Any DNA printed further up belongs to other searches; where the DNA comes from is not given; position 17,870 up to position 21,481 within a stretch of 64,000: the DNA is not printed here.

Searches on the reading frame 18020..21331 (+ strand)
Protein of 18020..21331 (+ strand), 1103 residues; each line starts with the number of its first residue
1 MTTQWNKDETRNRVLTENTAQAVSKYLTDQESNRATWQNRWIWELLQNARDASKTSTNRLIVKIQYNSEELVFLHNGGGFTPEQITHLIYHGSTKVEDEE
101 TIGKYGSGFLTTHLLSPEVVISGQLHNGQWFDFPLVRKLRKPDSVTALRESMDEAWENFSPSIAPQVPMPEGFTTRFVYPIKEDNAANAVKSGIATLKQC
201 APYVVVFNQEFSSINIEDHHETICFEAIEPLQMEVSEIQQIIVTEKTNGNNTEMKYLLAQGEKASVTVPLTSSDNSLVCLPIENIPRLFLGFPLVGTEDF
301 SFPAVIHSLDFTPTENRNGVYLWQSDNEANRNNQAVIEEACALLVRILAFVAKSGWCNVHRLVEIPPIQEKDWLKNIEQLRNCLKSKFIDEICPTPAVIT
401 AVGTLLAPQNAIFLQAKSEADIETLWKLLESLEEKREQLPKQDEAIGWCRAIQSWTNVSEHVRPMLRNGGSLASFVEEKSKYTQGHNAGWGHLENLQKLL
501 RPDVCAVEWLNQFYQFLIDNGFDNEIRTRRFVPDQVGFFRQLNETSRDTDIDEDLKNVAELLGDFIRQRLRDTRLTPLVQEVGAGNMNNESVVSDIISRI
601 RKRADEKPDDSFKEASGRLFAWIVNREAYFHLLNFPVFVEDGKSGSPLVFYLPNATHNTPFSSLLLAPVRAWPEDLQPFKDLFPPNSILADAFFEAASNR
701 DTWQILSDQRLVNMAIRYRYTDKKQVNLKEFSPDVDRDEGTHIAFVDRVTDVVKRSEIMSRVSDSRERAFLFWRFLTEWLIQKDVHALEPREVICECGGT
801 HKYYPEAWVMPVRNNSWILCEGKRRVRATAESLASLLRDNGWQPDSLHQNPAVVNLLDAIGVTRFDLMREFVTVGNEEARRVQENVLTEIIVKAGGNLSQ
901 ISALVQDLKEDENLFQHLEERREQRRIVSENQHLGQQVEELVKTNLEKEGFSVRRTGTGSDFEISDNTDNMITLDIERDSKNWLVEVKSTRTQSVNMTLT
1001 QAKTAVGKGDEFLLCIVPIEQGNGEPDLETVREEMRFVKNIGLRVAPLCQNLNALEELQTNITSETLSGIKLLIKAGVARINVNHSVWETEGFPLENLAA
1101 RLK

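Call 6: search_protein_families(library=pfam, max_evalue=0.1, proteins=[window:18020-21331:+])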
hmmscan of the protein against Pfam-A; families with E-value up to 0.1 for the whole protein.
window:18020-21331:+ (1103 aa): 4 families
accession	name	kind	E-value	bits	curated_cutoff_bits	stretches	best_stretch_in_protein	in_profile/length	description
PF13589.12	HATPase_c_3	-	0.00025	21.5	25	1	42-115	7-84/137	Histidine kinase-, DNA gyrase B-, and HSP90-like ATPase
PF13020.12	NOV_C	-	0.00064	20.2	22.1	1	948-1018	20-80/91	Protein NO VEIN, C-terminal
PF02518.31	HATPase_c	-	0.011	16.6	26.4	1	41-109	9-75/111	Histidine kinase-, DNA gyrase B-, and HSP90-like ATPase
PF25794.1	SACS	-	0.032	14.5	32.8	0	42-111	21-108/247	Sacsin domain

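Call 7: search_protein_families(library=ncbifam, max_evalue=0.1, proteins=[window:18020-21331:+])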
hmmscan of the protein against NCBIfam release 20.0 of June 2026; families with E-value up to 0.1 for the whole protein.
window:18020-21331:+ (1103 aa): 1 family
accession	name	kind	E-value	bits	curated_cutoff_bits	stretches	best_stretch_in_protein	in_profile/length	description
NF047352.1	P_loop_sacsin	domain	3.1e-18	66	50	1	40-121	2-79/80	sacsin N-terminal ATP-binding-like domain-containing protein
